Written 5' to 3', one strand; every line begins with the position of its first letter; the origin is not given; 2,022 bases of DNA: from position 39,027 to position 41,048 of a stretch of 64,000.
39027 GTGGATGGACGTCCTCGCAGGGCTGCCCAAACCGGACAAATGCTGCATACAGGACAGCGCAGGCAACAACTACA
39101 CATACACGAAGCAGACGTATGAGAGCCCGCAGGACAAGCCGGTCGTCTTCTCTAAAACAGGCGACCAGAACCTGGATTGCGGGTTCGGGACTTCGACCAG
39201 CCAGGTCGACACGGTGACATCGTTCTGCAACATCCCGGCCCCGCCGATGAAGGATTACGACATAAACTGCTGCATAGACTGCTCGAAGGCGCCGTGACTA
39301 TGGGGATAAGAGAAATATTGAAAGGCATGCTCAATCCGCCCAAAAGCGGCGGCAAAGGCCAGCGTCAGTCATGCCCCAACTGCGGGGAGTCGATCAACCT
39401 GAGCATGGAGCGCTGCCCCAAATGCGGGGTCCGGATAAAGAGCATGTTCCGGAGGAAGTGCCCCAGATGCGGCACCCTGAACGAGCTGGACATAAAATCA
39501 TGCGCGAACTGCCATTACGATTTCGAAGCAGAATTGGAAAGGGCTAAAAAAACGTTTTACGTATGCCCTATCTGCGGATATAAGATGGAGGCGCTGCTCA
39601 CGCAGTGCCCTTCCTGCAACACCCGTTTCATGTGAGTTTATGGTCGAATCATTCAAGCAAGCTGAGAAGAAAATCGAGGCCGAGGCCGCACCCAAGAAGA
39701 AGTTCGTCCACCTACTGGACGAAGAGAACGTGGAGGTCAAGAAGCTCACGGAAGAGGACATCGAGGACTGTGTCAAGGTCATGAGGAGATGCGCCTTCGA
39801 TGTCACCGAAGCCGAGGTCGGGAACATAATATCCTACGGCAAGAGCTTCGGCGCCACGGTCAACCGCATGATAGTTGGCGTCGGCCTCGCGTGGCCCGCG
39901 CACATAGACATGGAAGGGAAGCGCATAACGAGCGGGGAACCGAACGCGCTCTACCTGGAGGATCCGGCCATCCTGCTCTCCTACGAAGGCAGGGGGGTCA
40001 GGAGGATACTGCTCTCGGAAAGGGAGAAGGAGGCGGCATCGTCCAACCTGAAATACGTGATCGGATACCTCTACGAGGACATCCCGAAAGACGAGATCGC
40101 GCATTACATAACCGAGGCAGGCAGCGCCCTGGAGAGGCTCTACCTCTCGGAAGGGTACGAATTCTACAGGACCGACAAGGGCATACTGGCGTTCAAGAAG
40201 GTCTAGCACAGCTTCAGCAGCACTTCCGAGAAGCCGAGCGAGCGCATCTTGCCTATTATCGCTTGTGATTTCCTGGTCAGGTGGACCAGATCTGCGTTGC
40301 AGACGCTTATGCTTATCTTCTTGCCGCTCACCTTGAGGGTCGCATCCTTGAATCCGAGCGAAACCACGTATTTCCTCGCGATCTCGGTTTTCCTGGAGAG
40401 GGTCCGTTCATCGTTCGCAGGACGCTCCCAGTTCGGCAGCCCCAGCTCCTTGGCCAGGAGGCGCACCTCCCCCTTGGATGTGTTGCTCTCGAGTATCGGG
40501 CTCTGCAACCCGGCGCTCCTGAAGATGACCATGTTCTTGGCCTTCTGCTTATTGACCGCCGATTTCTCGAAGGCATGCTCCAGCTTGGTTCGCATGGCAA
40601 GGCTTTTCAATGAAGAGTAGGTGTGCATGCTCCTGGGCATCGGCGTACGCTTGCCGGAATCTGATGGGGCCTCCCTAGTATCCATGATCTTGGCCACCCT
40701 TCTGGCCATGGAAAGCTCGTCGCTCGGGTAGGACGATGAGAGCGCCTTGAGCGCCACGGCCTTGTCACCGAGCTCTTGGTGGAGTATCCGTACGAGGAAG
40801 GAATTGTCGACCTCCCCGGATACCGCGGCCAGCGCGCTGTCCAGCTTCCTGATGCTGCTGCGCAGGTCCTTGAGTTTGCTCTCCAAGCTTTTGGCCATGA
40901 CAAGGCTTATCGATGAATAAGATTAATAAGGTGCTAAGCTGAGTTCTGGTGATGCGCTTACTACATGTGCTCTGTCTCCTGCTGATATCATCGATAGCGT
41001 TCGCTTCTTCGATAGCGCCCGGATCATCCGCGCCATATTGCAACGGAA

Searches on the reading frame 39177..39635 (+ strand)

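Call 8: search_protein_families(library=pfam, proteins=[window:39177-39635:+], max_evalue=0.01)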
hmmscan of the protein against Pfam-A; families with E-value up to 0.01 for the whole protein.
window:39177-39635:+ (152 aa): 17 families
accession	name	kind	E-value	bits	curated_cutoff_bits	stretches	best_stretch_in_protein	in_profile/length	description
PF12773.13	DZR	-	2.4e-10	40.8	27.3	1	66-112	1-44/45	Double zinc ribbon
PF13248.11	Zn_ribbon_3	-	1.3e-08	34.5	27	2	64-87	3-26/26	zinc-ribbon domain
PF13240.11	Zn_Ribbon_1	-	5.9e-08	32.7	25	2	66-84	2-20/23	zinc-ribbon domain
PF10571.15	UPF0547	-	7.5e-07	29.6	29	1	65-84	2-21/26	Uncharacterised protein family UPF0547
PF22747.2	Zn_ribbon_DUF2089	-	7.7e-07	29.5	27.6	2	66-91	1-26/32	DUF2089 zinc ribbon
PF24463.1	DUF7577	-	2.5e-05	24.2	28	0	93-112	3-22/27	Domain of unknown function (DUF7577)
PF18912.6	DZR_2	-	0.00016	21.8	27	0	60-86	18-45/56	Double zinc ribbon domain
PF17032.10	Zn_ribbon_15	-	0.00018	22.7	28.9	0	62-84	51-73/73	zinc-ribbon family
PF24460.1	DUF7575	-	0.0002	21.1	28.5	0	63-86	3-26/28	Domain of unknown function (DUF7575)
PF23455.1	DUF7129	-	0.00022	21.4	30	0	124-150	8-36/45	Domain of unknown function (DUF7129)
PF21349.2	RUBY_RBDX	-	0.001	18.9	26.5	1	128-148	1-23/30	Rubrerythrin, rubredoxin-like domain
PF07282.18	Cas12f1-like_TNB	-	0.0018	18.8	26.3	0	77-111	28-59/60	Cas12f1-like, TNB domain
PF14952.11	zf-tcix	-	0.0018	18.3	31.2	1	93-118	11-38/42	Putative treble-clef, zinc-finger, Zn-binding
PF10122.14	Zn_ribbon_Com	-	0.002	18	22.9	1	94-108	26-40/52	Mu-like prophage protein Com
PF08271.17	Zn_Ribbon_TF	-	0.006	16.5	29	0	94-138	2-30/43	TFIIB zinc-binding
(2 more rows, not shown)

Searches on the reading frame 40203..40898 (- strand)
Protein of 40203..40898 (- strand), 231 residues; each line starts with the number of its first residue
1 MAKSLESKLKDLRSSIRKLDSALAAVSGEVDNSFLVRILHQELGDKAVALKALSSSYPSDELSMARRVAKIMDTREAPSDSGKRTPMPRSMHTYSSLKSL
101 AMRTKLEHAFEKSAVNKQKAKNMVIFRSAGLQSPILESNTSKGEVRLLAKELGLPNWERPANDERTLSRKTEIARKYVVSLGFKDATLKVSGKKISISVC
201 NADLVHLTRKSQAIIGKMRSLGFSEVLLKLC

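Call 8: search_protein_families(library=pfam, proteins=[window:40203-40898:-], max_evalue=0.01)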
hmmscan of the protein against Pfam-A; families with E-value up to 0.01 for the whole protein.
window:40203-40898:- (231 aa): 0 families

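Call 30: search_protein_families(library=ncbifam, proteins=[window:40203-40898:-], max_evalue=0.1)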
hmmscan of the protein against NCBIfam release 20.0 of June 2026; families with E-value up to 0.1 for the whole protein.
window:40203-40898:- (231 aa): 3 families
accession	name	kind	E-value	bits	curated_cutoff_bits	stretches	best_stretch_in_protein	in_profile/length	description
TIGR00268.2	TIGR00268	equivalog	7.9e-20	71.2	150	2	128-230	136-250/259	ATP-dependent sacrificial sulfur transferase LarE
TIGR00884.1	guaA_Cterm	equivalog_domain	0.0015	17.9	338.75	1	6-49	4-46/310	glutamine-hydrolyzing GMP synthase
TIGR01129.1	secD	equivalog_domain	0.038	13.1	244.4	1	150-226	21-95/397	protein translocase subunit SecD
